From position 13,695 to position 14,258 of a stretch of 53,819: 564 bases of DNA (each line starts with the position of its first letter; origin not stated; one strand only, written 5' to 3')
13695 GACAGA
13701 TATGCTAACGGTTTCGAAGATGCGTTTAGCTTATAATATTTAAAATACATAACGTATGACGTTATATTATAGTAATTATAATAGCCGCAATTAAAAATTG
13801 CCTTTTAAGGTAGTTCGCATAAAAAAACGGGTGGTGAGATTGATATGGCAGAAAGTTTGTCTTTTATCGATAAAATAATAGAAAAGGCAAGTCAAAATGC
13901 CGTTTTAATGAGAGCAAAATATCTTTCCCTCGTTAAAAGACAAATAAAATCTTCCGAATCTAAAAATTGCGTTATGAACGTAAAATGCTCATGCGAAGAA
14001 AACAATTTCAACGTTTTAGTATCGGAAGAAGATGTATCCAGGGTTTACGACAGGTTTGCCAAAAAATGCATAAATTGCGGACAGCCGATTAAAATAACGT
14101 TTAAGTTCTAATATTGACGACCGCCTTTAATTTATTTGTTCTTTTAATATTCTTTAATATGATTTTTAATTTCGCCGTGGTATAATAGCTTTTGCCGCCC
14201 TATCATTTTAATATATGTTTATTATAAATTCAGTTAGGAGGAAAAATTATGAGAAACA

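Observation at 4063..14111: Paralogous small Cys-rich (zinc-ribbon-like) domain in two Pho-box operons: a possibly undescribed family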

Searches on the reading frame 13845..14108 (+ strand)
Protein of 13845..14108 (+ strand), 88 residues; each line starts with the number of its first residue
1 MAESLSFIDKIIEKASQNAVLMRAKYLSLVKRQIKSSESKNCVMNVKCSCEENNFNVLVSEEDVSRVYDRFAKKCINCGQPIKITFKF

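Call 4: search_protein_families(library=pfam, proteins=[window:13845-14108:+], max_evalue=1)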
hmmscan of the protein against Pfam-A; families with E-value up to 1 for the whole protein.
seq(88 aa): 0 families

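Call 5: find_homologous_proteins(query=window:13845-14108:+, max_evalue=0.01)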
Query seq(88 aa) (88 aa): 16 proteins with E <= 0.01 among 17 candidates.
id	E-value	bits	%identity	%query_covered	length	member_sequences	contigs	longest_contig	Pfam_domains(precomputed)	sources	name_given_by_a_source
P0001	4.9e-49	181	100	100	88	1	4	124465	-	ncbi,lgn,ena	-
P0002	2.3e-34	134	70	98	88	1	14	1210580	-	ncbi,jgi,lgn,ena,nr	ncbi:MAG: hypothetical protein M1276_08365 [Deltaproteobacteria bacterium]|jgi:hypothetical protein|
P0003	2.0e-32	128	67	98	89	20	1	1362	-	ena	-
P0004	3.8e-32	127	66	98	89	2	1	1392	-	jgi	jgi:hypothetical protein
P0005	4.0e-32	127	69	94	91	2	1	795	-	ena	-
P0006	4.4e-32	127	67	98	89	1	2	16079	-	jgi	jgi:hypothetical protein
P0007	7.3e-32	126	66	98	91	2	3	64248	-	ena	-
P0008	7.4e-32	126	66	98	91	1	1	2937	-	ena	-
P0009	2.5e-31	125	65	98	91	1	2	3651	-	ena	-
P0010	2.5e-31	125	65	98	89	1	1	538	-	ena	-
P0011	2.7e-31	125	65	98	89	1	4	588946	-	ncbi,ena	-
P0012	2.6e-30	122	65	98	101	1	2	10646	-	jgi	jgi:hypothetical protein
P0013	2.8e-30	121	64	98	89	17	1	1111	-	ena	-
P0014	4.1e-28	115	64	98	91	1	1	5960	-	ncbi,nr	ncbi:MAG: hypothetical protein M1276_02740 [Deltaproteobacteria bacterium]|nr:hypothetical protein [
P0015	4.3e-28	114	63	98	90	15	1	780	-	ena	-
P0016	2.2e-9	55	52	56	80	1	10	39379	-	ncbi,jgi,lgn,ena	jgi:hypothetical protein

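Call 13: find_encoding_contigs(protein=P0002, flank=10000, max_places=4)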
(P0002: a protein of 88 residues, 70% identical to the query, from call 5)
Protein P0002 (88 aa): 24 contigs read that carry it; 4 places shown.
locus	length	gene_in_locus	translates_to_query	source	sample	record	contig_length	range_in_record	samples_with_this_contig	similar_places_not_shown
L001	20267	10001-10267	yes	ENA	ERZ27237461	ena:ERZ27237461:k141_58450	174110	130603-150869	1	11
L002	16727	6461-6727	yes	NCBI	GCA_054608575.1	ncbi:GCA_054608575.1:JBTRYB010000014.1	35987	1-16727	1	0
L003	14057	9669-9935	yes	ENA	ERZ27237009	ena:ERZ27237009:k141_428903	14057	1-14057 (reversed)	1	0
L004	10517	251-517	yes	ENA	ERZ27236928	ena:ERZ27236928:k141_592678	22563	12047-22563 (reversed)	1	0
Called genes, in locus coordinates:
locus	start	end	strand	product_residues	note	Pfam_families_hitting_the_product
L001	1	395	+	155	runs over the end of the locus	PF01029:NusB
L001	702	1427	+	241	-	PF01138:RNase_PH, PF03725:RNase_PH_C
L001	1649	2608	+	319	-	PF00146:NADHdh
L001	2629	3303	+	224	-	-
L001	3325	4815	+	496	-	PF00361:Proton_antipo_M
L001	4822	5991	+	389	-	PF00346:Complex1_49kDa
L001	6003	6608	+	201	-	PF01058:Oxidored_q6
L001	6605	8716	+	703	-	PF00361:Proton_antipo_M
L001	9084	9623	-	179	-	PF04186:FxsA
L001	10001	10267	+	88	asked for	-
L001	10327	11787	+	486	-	PF00083:Sugar_tr, PF07690:MFS_1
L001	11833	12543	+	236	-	PF02811:PHP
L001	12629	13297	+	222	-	PF01725:Ham1p_like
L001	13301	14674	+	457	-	PF01565:FAD_binding_4, PF02913:FAD-oxidase_C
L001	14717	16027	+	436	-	PF00037:Fer4 (faint), PF13183:Fer4_8, PF13187:Fer4_9 (faint), PF13237:Fer4_10, PF12838:Fer4_7, PF13484:Fer4_16, PF13534:Fer4_17, PF02754:CCG, +2 more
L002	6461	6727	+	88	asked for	-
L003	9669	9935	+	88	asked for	-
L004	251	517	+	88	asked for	-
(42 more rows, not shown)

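Call 15: find_encoding_contigs(protein=P0011, flank=10000, max_places=3)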
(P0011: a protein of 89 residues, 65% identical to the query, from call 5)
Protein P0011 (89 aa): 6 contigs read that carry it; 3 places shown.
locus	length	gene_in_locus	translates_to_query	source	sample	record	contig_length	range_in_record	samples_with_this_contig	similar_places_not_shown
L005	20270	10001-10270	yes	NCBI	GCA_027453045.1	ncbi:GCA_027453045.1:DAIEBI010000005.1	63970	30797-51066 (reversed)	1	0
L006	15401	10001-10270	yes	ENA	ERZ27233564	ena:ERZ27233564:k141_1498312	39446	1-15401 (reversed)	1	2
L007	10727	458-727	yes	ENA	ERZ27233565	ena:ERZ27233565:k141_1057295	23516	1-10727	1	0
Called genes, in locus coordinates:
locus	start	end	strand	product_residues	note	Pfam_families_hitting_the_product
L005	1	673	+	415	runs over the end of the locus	PF00464:SHMT, PF00155:Aminotran_1_2, PF01212:Beta_elim_lyase (weak)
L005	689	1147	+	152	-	PF22811:Zn_ribbon_NrdR, PF03477:ATP-cone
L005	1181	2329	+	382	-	PF00383:dCMP_cyt_deam_1, PF14437:MafB19-deam, PF01872:RibD_C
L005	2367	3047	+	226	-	PF00677:Lum_binding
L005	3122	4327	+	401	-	PF00926:DHBP_synthase, PF00925:GTP_cyclohydro2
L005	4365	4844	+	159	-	PF00885:DMRL_synthase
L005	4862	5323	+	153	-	PF01029:NusB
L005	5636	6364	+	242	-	PF01138:RNase_PH, PF03725:RNase_PH_C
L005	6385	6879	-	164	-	PF04186:FxsA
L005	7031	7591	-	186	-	-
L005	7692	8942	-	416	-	PF00512:HisKA (weak), PF02518:HATPase_c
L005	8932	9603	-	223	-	PF00072:Response_reg, PF00486:Trans_reg_C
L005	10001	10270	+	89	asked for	-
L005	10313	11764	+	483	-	PF00083:Sugar_tr, PF07690:MFS_1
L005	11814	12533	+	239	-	PF02811:PHP, PF13263:PHP_C (faint)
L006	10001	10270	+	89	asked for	-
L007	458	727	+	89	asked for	-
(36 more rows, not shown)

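Call 16: find_encoding_contigs(protein=P0016, flank=10000, max_places=3)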
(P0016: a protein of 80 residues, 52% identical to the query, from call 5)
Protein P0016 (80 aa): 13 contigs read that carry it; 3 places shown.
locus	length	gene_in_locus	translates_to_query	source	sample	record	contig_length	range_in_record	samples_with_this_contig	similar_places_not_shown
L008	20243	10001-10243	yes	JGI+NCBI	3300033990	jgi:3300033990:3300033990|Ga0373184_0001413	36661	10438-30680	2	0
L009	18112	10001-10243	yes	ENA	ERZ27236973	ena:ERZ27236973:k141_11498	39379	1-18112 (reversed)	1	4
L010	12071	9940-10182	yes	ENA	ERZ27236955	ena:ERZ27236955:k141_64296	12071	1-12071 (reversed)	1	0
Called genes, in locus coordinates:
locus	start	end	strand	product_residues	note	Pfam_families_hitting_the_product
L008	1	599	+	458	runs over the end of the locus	PF01565:FAD_binding_4, PF02913:FAD-oxidase_C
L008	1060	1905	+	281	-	PF05235:CHAD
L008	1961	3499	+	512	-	PF02541:Ppx-GppA, PF24391:HD-CE (weak), PF21447:Ppx-GppA_III, PF01966:HD (weak)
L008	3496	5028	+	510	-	PF02541:Ppx-GppA, PF01966:HD (weak), PF21447:Ppx-GppA_III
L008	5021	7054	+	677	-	PF13089:PP_kinase_N, PF02503:PP_kinase, PF17941:PP_kinase_C_1, PF13091:PLDc_2 (faint), PF13090:PP_kinase_C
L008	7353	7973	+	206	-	-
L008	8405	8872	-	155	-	PF20797:HepT-like_2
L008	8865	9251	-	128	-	PF01909:NTP_transf_2, PF18765:Polbeta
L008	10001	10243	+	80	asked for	-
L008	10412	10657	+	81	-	PF02604:PhdYeFM_antitox (weak)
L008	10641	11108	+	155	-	PF13470:PIN_3 (weak)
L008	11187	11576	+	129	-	-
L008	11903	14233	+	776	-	PF07715:Plug, PF00593:TonB_dep_Rec_b-barrel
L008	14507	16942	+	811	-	PF07715:Plug, PF00593:TonB_dep_Rec_b-barrel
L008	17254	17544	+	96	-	-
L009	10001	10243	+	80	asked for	-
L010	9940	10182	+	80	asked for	-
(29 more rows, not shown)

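Call 17: search_protein_representatives(alignment_id=A1)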
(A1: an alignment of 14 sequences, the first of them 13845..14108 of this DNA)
Query: 14 sequences, 89 profile positions. Proteins with E-value up to 0.001 (for the whole library): 8; up to 1e-10: 7; up to 1e-30: 1. The best 8 are listed.
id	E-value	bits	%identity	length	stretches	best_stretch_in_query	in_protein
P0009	1.0e-44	166.5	-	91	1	2-88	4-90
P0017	2.0e-25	104.7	-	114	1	11-88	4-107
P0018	1.8e-19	85.6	-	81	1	1-88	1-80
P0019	1.3e-17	79.6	-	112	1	4-87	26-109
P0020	7.5e-15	70.8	-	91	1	29-88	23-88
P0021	1.7e-13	66.4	-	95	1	24-88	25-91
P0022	4.1e-13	65.2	-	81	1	3-61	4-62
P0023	6.6e-10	54.9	-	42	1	1-39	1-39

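Call 22: find_homologous_proteins(query=A2, max_evalue=0.01)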
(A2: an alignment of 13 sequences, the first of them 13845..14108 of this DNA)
Query A2 (13 sequences) (88 aa, profile of the alignment): 25 proteins with E <= 0.01 among 1022 candidates.
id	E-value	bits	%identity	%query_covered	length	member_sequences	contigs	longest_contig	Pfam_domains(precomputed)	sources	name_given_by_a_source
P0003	4.0e-39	150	67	98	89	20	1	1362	-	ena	-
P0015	1.9e-38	148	63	98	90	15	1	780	-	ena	-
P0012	3.9e-38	147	65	98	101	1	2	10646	-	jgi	jgi:hypothetical protein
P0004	4.0e-38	147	66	98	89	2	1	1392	-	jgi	jgi:hypothetical protein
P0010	6.2e-38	146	65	98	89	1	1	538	-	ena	-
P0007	6.9e-38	146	66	98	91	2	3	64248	-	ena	-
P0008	9.5e-38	146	66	98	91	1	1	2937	-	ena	-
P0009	1.0e-37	146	65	98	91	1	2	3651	-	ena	-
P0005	1.3e-37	145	69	94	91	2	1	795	-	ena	-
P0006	1.3e-37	145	67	98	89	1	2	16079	-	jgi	jgi:hypothetical protein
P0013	1.5e-37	145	64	98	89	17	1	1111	-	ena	-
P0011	8.6e-37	143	65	98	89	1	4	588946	-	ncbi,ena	-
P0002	1.4e-36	142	70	98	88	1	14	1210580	-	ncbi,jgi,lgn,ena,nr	ncbi:MAG: hypothetical protein M1276_08365 [Deltaproteobacteria bacterium]|jgi:hypothetical protein|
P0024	2.6e-36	141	64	98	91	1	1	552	-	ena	-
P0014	3.3e-34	134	64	98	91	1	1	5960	-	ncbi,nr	ncbi:MAG: hypothetical protein M1276_02740 [Deltaproteobacteria bacterium]|nr:hypothetical protein [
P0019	2.3e-27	113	41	92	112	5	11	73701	-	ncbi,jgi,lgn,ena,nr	ncbi:MAG: hypothetical protein M1576_01675 [Deltaproteobacteria bacterium]|jgi:hypothetical protein|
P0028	7.5e-22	95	42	66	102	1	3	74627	-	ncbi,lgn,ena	-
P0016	2.2e-21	93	52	56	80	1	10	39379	-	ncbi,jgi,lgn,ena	jgi:hypothetical protein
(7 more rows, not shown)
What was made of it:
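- The family holds 25 clusters at 90% identity (call 22) and 8 clusters at 50% identity in an exhaustive HMMER scan of 1.84 billion representatives (call 17).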

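Call 23: find_related_loci(query=A2, collection=genome_contigs, flank=10000)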
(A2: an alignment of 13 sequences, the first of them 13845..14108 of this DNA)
Query A2 (88 aa) in genome_contigs; peptide patterns used: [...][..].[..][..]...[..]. (x = any residue, [..] = any of these).
92 stretches matched a pattern; 13 encode a relative of the query (tblastn E <= 1e-3); 13 distinct loci.
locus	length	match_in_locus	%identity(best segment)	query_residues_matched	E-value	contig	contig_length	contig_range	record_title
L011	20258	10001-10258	67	3-88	3e-38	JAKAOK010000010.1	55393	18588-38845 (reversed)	MAG: bacterium isolate YF1.bin133 NODE_518_length_55393_cov_4.964897, whole genome shotgun sequence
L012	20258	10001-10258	67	3-88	3e-37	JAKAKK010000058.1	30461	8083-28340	MAG: bacterium isolate WY4.bin64 NODE_1743_length_30461_cov_15.207688, whole genome shotgun sequence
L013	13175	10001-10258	65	3-88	2e-36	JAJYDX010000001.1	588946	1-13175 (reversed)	MAG: bacterium isolate DBS1-1.bin125 NODE_4_length_588946_cov_3.404785, whole genome shotgun sequence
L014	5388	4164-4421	65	3-88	5e-36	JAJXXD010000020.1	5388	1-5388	MAG: bacterium isolate BP6.bin134 NODE_33794_length_5388_cov_2.376164, whole genome shotgun sequence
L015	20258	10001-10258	65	3-88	5e-36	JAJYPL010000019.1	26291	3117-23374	MAG: bacterium isolate DS3.bin55 NODE_1668_length_26291_cov_9.579269, whole genome shotgun sequence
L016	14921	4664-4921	65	3-88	1e-35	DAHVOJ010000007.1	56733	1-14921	MAG TPA_asm: bacterium isolate clean584 NODE_7_length_56733_cov_13.433458, whole genome shotgun sequence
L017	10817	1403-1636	69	11-88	3e-34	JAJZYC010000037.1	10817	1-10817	MAG: bacterium isolate TL1-5.bin112 NODE_8067_length_10817_cov_1.682320, whole genome shotgun sequence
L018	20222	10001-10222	72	15-88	2e-33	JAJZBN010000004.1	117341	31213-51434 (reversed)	MAG: bacterium isolate HSP2.bin5 NODE_76_length_117341_cov_21.554345, whole genome shotgun sequence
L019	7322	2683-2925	43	6-86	3e-19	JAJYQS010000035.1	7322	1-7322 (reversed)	MAG: bacterium isolate DS4.bin58 NODE_13801_length_7322_cov_13.654482, whole genome shotgun sequence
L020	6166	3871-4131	36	3-88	7e-15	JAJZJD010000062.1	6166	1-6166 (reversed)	MAG: bacterium isolate LSA5.bin115 NODE_19157_length_6166_cov_4.740686, whole genome shotgun sequence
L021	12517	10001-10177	46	31-88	3e-14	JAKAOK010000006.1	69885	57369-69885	MAG: bacterium isolate YF1.bin133 NODE_327_length_69885_cov_5.271969, whole genome shotgun sequence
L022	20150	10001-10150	52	40-88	9e-14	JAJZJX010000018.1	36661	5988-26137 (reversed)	MAG: bacterium isolate LSA5.bin80 NODE_1484_length_36661_cov_12.655718, whole genome shotgun sequence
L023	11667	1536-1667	52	46-88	9e-12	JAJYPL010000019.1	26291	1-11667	MAG: bacterium isolate DS3.bin55 NODE_1668_length_26291_cov_9.579269, whole genome shotgun sequence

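Call 24: predict_structure(alignment_id=A1)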
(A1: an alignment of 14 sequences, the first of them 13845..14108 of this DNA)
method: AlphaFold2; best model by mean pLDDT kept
length: 88 residues; sequences in the alignment: 14
mean_pLDDT: 81.1   pTM: 0.60
mean pLDDT of the five models: 81.1, 76.5, 65.3, 63.3, 62.9
residues with pLDDT >= 90: 10; 70-90: 63; 50-70: 15; < 50: 0
segments of 3 or more residues with pLDDT < 50: none
pLDDT, mean of each block of 10 residues (from residue 1): 63 66 83 88 89 88 87 82 87
secondary structure, 60 per line:
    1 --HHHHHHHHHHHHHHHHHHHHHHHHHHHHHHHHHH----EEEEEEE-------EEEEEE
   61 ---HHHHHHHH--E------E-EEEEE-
elements in order: H3-36 E41-47 E55-60 H64-71 E83-87
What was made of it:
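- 13845..14111 (+): ORF B, 88 aa: the B-type paralogue. Helix 3-36 plus a Cys4 core. AF2 mean pLDDT is 81 (call 24).
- Closest known: ACT/RAM-like ferredoxin-fold modules. Same: B's alpha-beta-beta-alpha-beta order equals an ACT fold lacking its first strand (call 24).
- The AF2 fold is confident (call 24).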

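Call 32: search_solved_structures(query=A2, max_evalue=10, show_alignments=2)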
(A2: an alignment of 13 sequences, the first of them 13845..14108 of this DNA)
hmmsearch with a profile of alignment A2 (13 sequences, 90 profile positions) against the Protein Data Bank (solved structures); distinct sequences matched with E-value up to 10: 2.
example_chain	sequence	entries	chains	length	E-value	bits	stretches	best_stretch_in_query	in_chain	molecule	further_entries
7qri_A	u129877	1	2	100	0.26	14.5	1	21-58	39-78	Tryptophan 5-hydroxylase 2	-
6qup_A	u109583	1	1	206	1.4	12.2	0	37-59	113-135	LysM type receptor kinase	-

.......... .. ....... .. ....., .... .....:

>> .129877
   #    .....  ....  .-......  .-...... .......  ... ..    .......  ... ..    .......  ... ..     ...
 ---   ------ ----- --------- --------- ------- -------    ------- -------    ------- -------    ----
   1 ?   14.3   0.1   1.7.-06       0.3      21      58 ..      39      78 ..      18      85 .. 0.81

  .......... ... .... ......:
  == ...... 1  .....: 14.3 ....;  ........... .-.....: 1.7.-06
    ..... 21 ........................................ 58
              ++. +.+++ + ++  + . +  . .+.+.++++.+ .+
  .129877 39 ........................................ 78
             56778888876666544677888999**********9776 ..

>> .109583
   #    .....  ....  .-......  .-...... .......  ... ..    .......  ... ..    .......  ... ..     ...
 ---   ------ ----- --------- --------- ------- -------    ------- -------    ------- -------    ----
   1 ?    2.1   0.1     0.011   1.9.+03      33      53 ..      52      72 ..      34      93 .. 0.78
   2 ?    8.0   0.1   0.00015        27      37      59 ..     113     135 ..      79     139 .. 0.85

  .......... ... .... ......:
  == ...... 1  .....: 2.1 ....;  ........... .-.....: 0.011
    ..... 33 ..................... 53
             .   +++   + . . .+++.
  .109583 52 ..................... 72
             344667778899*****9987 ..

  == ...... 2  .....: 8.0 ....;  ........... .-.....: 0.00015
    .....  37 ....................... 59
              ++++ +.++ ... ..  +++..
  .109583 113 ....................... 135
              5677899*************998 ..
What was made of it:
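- Closest known: ACT/RAM-like ferredoxin-fold modules. Same: A weak PDB sequence hit also falls on the TPH2 regulatory domain, E 0.26 (call 32).
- The family profile does not find DPH3 chains in the PDB at E up to 10 (call 32).
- Tried and rejected: It returned only two chance-level hits (call 32).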

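Call 33: search_protein_families(library=ncbifam, alignment_id=A2, max_evalue=1)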
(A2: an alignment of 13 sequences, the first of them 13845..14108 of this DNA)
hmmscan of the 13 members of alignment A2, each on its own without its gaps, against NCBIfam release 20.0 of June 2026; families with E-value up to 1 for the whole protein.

A. member 1, window:13845-14108:+ (88 aa): 2 families
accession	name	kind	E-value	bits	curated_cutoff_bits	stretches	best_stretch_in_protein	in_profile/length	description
NF006076.0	PRK08222.1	equivalog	0.014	15.2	270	1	38-80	36-80/181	hydrogenase 4 subunit H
NF008823.0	PRK11873.1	subfamily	0.018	14.5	263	1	18-84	7-72/272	arsenite methyltransferase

B. families by the number of members that match (of 13 scanned): 5 families
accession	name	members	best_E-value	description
NF006076.0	PRK08222.1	1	0.014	hydrogenase 4 subunit H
NF008823.0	PRK11873.1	1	0.018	arsenite methyltransferase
TIGR00154.1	ispE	1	0.018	4-(cytidine 5'-diphospho)-2-C-methyl-D-erythritol kinase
NF010335.0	PRK13764.1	1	0.02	ATPase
NF052654.1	CmpProtComFBBac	1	0.036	late competence protein ComFB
